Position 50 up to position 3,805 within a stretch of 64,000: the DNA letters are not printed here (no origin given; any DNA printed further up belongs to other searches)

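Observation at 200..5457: Candidate novel nuclease operon: single-chain SbcD-SbcC(Rad50, CxxC hook) fusion, HTH, J-domain protein and DEDDh exonuclease-DUF3820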

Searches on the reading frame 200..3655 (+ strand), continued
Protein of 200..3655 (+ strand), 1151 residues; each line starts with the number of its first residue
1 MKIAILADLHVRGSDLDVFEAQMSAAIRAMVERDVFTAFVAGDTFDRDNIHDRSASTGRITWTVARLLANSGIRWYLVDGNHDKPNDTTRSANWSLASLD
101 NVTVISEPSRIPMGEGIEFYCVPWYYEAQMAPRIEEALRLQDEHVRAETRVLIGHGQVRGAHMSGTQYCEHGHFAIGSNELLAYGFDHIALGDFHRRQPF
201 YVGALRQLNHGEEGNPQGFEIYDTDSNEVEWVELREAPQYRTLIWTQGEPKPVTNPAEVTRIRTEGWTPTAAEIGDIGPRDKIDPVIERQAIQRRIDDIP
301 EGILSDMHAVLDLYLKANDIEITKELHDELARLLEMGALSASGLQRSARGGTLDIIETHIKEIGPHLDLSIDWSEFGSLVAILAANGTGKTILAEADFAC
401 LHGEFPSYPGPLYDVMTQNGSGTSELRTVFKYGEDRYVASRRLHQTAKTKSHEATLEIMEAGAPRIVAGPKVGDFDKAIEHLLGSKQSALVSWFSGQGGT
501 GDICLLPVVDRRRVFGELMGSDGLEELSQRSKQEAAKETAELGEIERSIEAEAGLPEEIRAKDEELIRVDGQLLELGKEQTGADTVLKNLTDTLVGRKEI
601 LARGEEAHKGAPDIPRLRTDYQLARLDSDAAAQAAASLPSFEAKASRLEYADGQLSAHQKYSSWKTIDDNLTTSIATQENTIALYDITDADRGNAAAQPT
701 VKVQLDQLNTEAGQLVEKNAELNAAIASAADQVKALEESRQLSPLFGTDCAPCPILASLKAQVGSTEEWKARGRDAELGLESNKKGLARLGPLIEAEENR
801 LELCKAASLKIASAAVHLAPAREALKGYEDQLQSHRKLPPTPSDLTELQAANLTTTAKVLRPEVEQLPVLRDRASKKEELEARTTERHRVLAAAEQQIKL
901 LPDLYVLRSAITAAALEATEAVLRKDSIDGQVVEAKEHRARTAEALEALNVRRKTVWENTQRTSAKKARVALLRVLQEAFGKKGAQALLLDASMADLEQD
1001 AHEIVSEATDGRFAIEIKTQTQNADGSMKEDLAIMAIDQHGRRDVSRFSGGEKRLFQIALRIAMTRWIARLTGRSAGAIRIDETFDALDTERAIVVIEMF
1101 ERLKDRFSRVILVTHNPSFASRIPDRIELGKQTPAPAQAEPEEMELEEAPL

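Call 22: find_encoding_contigs(protein=P0012, flank=10000, max_places=2)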
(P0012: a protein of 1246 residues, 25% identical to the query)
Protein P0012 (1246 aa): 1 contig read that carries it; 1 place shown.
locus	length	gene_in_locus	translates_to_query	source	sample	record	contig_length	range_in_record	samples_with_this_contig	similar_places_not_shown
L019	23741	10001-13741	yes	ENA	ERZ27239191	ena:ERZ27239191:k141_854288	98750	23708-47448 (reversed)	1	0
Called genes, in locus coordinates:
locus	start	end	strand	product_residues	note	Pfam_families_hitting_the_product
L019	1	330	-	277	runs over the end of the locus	PF00656:Peptidase_C14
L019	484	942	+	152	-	-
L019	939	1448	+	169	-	-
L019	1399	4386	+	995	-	PF02811:PHP, PF07733:DNA_pol3_alpha, PF17657:DNA_pol3_finger, PF14579:HHH_6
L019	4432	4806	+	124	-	-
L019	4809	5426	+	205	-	-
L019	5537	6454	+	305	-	-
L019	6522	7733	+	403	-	PF00154:RecA_N, PF06745:ATPase (faint)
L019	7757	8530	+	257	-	PF08275:DNAG_N (weak), PF13155:Toprim_2, PF13662:Toprim_4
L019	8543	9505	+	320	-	-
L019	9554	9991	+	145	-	PF04232:SpoVS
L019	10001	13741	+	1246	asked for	PF00149:Metallophos, PF13476:AAA_23 (weak)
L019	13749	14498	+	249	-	PF03692:CxxCxxCC (faint)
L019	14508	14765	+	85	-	-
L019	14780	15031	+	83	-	-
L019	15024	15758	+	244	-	PF04055:Radical_SAM, PF13353:Fer4_12 (weak)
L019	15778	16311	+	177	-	PF18894:PhageMetallopep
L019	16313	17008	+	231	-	PF01327:Pep_deformylase, PF02810:SEC-C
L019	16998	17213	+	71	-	-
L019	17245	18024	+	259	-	PF18906:Phage_tube_2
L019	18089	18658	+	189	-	PF21448:DNMK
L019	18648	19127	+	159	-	-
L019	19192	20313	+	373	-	PF05496:RuvB_N (faint), PF13177:DNA_pol3_delta2, PF00004:AAA, PF22608:DNAX_ATPase_lid (weak), PF12169:DNA_pol3_gamma3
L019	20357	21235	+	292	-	-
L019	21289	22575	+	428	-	PF00712:DNA_pol3_beta (faint)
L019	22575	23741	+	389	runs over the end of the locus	-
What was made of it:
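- L019 is a large phage with PolIII alpha, RecA, primase and a tail tube gene (call 22).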

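Call 23: find_encoding_contigs(protein=P0015, flank=10000, max_places=2)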
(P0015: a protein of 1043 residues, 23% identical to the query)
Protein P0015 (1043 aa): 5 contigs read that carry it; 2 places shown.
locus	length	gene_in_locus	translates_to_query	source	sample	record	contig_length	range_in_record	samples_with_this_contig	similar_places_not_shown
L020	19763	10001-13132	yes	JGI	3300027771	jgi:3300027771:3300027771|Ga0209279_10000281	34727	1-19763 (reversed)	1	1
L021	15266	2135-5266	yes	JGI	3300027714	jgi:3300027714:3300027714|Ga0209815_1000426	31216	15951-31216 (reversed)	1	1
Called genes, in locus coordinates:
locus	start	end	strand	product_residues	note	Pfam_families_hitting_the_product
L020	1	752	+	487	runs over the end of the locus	-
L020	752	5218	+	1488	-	-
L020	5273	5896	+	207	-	-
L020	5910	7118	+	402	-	-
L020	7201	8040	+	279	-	-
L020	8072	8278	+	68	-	-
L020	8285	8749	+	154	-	PF19835:SegE_GIY-YIG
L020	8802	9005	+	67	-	-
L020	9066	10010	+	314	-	PF01807:Zn_ribbon_DnaG (faint)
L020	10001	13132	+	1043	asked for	PF00149:Metallophos, PF02463:SMC_N (faint), PF13476:AAA_23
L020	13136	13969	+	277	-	PF03721:UDPG_MGDP_dh_N, PF00984:UDPG_MGDP_dh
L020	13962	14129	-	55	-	-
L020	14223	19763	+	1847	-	?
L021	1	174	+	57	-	?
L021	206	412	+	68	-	-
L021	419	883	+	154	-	PF19835:SegE_GIY-YIG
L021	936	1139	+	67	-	-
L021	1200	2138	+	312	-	PF01807:Zn_ribbon_DnaG (faint)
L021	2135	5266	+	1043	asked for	PF00149:Metallophos, PF02463:SMC_N (faint), PF13476:AAA_23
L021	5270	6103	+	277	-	PF03721:UDPG_MGDP_dh_N, PF00984:UDPG_MGDP_dh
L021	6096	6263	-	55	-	-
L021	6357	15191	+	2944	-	PF13884:Peptidase_S74 (weak)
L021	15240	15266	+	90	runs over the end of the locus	-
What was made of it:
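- L020 and L021 carry SegE, primase and a tail-fibre gene (call 23).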

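Call 25: find_encoding_contigs(protein=P0016, flank=10000, max_places=2)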
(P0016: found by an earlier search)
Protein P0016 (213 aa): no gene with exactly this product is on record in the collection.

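Call 27: find_related_loci(query=A2, collection=viral_contigs, flank=10000)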
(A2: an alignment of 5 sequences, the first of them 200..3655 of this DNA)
Query A2 (1151 aa) in viral_contigs; peptide patterns used: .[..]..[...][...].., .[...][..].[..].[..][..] (x = any residue, [..] = any of these).
107 stretches matched a pattern; 7 encode a relative of the query (tblastn E <= 1e-3); 7 distinct loci.
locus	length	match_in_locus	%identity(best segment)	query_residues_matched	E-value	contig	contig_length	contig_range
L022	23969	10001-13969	35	1-1132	4e-27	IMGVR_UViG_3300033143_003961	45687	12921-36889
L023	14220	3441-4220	28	1-263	7e-19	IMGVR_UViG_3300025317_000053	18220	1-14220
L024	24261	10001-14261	26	23-1130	8e-14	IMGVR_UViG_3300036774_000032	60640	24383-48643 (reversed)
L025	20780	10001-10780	24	1-250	2e-9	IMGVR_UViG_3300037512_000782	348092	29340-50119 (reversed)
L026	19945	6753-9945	27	1-1123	2e-7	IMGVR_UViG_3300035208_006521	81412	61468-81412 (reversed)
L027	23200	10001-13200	24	1-1121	1e-7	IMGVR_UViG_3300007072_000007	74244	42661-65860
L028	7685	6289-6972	26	1-229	2e-6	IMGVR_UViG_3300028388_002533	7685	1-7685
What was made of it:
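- IMG/VR contigs L022 to L027 also hold relatives (call 27).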

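Call 35: search_solved_structures(query=window:200-3655:+, max_evalue=0.001)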
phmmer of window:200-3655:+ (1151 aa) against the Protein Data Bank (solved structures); distinct sequences matched with E-value up to 0.001: 13.
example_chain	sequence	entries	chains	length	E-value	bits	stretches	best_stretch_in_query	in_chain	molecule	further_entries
3qf7_A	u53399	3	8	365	7.6e-12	47.2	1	375-541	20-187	Rad50 | Probable DNA double-strand break repair Rad50 ATPase,Probable DNA double-strand break repa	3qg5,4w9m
3tho_A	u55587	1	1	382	3.3e-09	38.4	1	375-541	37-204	Probable DNA double-strand break repair Rad50 ATPase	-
3qkt_A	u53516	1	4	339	2.9e-06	28.7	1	978-1120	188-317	DNA double-strand break repair rad50 ATPase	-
3qku_A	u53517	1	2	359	3e-06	28.6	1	983-1120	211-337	DNA double-strand break repair rad50 ATPase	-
3qkr_B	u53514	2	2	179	3.3e-06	28.5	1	983-1120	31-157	DNA double-strand break repair rad50 ATPase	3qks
1ii8_B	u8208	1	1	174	3.3e-06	28.5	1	983-1120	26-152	Rad50 ABC-ATPase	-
1f2t_B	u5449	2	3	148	6.3e-06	27.6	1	986-1120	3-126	RAD50 ABC-ATPASE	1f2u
3aux_A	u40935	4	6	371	6.5e-06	27.6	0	975-1118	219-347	DNA double-strand break repair rad50 ATPase | DNA double-strand break repair Rad50 ATPase,DNA double-strand break repair Rad50 ATPase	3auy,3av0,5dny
5f3w_B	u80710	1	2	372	8.7e-06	27.1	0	947-1118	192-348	DNA double-strand break repair Rad50 ATPase,DNA double-strand break repair Rad50 ATPase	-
4nck_A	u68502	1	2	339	9.7e-06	27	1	978-1120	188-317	DNA double-strand break repair Rad50 ATPase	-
4nch_A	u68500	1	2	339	1.3e-05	26.5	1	978-1120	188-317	DNA double-strand break repair Rad50 ATPase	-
4nci_A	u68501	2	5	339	1.4e-05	26.5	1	978-1120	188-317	DNA double-strand break repair Rad50 ATPase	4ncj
1us8_B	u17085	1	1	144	0.00012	23.4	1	991-1120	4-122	DNA DOUBLE-STRAND BREAK REPAIR RAD50 ATPASE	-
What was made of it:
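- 1259..1759 (+): Gene 1, Rad50/SbcC N-terminal ATPase lobe with Walker A (NGTGKT at residue 386). PDB sequence hits to T. maritima Rad50 at 375-541 (call 35).
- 3239..3586 (+): Gene 1, Rad50/SbcC C-terminal ATPase lobe: signature FSGGE (1048), Walker B IRIDE (1079), D-loop FDALD (1085), H-loop VTHN (1113). PDB Rad50 hits at 978-1120 (call 35).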

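Call 43: search_protein_families(library=ncbifam, proteins=[window:200-3655:+], max_evalue=0.1)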
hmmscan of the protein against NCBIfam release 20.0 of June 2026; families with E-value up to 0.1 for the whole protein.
window:200-3655:+ (1151 aa): 30 families (the best 25 are shown)
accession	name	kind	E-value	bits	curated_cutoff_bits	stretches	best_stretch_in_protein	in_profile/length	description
NF010068.0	PRK13548.1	equivalog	2.4e-11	43.2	261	1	1018-1143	108-229/261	heme ABC transporter ATP-binding protein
TIGR00618.1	sbcc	subfamily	2.7e-11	42.2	478.5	1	864-1132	768-1036/1043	exonuclease subunit SbcC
TIGR03608.1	L_ocin_972_ABC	subfamily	2.1e-09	37.2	254.85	1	1018-1128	105-205/206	putative bacteriocin export ABC transporter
NF002244.0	PRK01156.1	equivalog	3e-09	35.6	847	1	382-578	28-211/895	DNA double-strand break repair ATPase Rad50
TIGR00611.2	recf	equivalog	3.8e-06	26.3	172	1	1001-1103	232-330/339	DNA replication/repair protein RecF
TIGR00972.1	3a0107s01c2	equivalog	3.2e-05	23.4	343.2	1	1046-1128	143-214/248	phosphate ABC transporter ATP-binding protein PstB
NF041034.1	Rad50_Sulf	equivalog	3.3e-05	22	1000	1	853-1116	589-844/872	DNA double-strand break repair ATPase Rad50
TIGR01166.1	cbiO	subfamily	7.4e-05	22.3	211.8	1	1023-1116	103-186/190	cobalt ABC transporter, ATP-binding protein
TIGR01978.1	sufC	equivalog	0.00015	21.3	212.8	0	1026-1127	121-215/243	Fe-S cluster assembly ATPase SufC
NF040873.1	AztA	equivalog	0.00022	20.8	220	1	1018-1125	90-187/191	zinc ABC transporter ATP-binding protein AztA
NF007826.0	PRK10535.1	equivalog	0.00027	19.4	966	1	1069-1128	156-215/648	macrolide ABC transporter ATP-binding protein/permease MacB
TIGR04123.1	P_estr_lig_assc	hypoth_equivalog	0.0003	20.3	150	1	48-96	73-120/207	ligase-associated DNA damage response endonuclease PdeM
TIGR01187.1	potA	subfamily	0.00062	18.9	355.6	1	1019-1143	72-187/325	polyamine ABC transporter ATP-binding protein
TIGR03771.1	anch_rpt_ABC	equivalog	0.00098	18.9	268.8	1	1029-1133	95-189/223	anchored repeat-type ABC transporter ATP-binding subunit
TIGR00619.1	sbcd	subfamily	0.0011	18.8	77.65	1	37-111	42-112/252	exonuclease subunit SbcD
NF010061.0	PRK13538.1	equivalog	0.028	13.9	195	0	1021-1120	107-196/211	cytochrome c biogenesis heme-transporting ATPase CcmA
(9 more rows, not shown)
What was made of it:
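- On Canonical bacterial SbcCD: 42.2 bits against 478.5, and 18.8 against 77.65 (call 43).
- NCBIfam SbcC (TIGR00618) scores 42 bits against a cutoff of 478.5, and SbcD (TIGR00619) 18.8 against 77.65 (call 43).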

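Call 45: predict_structure(alignment_id=A3)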
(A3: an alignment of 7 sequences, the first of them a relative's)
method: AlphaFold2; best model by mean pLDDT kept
length: 213 residues; sequences in the alignment: 7
mean_pLDDT: 77.7   pTM: 0.56
mean pLDDT of the five models: 77.7, 74.7, 72.1, 71.5, 69.1
residues with pLDDT >= 90: 42; 70-90: 121; 50-70: 29; < 50: 21
segments of 3 or more residues with pLDDT < 50: 140-155
pLDDT, mean of each block of 10 residues (from residue 1): 62 82 79 72 86 88 84 70 79 85 90 90 74 53 39 61 87 93 90 87 86 60
secondary structure, 60 per line:
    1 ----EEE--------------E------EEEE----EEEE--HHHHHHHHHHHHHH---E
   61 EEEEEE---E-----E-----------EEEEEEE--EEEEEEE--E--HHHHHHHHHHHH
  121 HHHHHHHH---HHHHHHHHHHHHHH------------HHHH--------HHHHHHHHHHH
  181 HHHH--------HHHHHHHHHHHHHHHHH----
elements in order: E5-7 E29-32 E37-40 H43-56 E60-66 E88-94 E97-103 H109-128 H132-145 H158-161 H170-184 H193-209

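Call 55: search_protein_representatives(protein=window:200-3655:+)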
Query: 1151 residues. Proteins with E-value up to 0.001 (for the whole library): 8516; up to 1e-10: 3015; up to 1e-30: 255. The best 150 are listed.
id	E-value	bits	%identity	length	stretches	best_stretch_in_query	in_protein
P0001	0.0e+00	2548.6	100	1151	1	1-1151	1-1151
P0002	1.0e-138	480.5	33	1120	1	1-1137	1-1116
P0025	2.2e-108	380.1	34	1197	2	1-537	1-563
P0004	3.9e-97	342.9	31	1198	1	1-1129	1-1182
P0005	6.0e-97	342.2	30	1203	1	1-1131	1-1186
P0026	1.4e-93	331.1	31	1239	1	1-1130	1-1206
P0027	1.5e-88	314.5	29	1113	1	1-1131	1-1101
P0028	1.5e-83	297.9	28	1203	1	1-1131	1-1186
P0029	1.3e-82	294.8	45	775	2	964-1129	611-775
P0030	1.1e-79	285.1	28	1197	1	1-1129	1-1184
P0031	3.4e-79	283.5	33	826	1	357-1133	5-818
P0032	6.9e-79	282.5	31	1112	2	2-573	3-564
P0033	6.5e-78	279.2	33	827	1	356-1131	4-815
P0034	5.0e-77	276.3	39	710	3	933-1131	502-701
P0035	2.7e-76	273.9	30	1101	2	1-559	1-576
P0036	3.3e-76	273.6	31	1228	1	1-1131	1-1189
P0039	4.1e-74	266.6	32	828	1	359-1131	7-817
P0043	5.6e-71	256.3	32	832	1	359-1131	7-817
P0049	3.3e-68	247.1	29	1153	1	1-1131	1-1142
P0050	5.4e-67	243.1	30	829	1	362-1131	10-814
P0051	8.8e-66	239.1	32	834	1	360-1131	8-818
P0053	2.1e-65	237.8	31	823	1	360-1131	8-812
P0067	4.2e-61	223.6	30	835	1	358-1131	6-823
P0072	3.2e-60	220.7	32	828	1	356-1131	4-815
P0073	3.4e-60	220.6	32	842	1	360-1131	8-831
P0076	2.4e-59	217.8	29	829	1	354-1131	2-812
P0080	8.4e-59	216.0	31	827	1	358-1131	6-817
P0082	2.6e-58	214.3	32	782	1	358-1131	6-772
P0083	5.4e-58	213.3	29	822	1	356-1131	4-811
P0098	2.0e-55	204.8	30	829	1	357-1131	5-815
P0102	1.4e-54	202.0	29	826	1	357-1131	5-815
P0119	1.4e-52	195.3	31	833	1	359-1131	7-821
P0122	3.2e-52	194.2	28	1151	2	2-535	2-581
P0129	3.0e-51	191.0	31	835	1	356-1131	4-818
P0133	1.2e-50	188.9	32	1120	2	2-532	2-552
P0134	1.8e-50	188.3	30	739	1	357-1131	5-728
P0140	4.5e-48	180.4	26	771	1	355-1113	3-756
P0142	7.3e-48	179.7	26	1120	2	3-644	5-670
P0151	2.0e-46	175.0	29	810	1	360-1131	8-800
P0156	2.8e-45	171.2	27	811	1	359-1131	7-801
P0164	2.9e-44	167.8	36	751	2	958-1131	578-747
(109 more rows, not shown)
